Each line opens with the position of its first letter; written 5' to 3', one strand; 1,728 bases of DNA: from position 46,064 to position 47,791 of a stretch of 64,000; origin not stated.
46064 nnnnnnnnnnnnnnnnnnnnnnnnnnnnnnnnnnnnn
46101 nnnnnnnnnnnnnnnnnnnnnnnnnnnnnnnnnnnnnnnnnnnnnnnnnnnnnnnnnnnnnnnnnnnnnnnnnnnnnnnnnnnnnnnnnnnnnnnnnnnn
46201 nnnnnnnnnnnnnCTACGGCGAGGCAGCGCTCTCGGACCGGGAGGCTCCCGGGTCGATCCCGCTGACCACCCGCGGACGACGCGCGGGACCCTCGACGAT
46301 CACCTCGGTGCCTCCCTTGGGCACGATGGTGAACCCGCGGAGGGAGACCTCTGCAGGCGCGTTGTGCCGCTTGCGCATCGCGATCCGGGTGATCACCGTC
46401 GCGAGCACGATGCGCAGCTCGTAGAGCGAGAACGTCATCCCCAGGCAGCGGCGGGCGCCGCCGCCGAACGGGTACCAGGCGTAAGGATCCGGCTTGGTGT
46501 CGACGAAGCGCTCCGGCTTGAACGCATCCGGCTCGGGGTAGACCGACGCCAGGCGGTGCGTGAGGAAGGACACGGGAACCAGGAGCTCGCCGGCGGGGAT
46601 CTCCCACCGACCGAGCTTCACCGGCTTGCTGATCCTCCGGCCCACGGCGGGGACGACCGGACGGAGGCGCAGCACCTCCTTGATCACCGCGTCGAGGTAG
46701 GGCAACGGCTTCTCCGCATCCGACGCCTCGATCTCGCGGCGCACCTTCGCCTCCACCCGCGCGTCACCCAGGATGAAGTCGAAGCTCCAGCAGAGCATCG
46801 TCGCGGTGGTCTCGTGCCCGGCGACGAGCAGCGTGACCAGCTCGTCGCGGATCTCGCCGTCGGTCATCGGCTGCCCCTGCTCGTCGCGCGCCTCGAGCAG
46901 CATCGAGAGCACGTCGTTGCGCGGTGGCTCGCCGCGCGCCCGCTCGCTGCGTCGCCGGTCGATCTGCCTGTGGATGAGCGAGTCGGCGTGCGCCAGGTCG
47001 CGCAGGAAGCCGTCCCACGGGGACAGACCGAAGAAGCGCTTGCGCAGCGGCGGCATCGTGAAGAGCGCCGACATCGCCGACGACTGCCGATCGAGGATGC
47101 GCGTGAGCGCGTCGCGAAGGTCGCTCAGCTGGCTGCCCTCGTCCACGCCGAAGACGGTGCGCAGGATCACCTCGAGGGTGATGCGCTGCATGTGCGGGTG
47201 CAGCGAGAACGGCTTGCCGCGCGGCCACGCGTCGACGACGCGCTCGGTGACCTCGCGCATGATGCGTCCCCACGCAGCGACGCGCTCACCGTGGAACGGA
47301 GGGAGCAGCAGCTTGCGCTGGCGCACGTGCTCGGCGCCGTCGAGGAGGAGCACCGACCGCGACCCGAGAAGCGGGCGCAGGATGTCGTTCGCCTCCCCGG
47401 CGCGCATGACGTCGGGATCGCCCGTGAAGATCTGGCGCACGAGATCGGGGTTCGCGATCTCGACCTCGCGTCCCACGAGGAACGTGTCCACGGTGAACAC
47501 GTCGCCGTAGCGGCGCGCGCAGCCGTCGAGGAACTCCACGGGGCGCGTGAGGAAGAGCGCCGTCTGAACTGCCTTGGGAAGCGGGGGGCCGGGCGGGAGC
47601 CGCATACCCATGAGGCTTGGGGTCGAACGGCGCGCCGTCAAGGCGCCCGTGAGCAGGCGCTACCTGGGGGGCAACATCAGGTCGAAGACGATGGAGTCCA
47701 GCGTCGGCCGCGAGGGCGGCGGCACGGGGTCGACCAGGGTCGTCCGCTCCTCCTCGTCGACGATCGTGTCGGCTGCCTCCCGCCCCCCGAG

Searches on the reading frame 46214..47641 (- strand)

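Call 7: search_protein_families(library=pfam, proteins=[window:46214-47641:-], max_evalue=0.01)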
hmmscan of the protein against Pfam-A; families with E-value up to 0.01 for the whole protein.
window:46214-47641:- (475 aa): 1 family
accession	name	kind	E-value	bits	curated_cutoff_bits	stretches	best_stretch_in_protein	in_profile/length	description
PF00067.27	p450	-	1.8e-64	218.7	22.8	1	16-423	1-435/462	Cytochrome P450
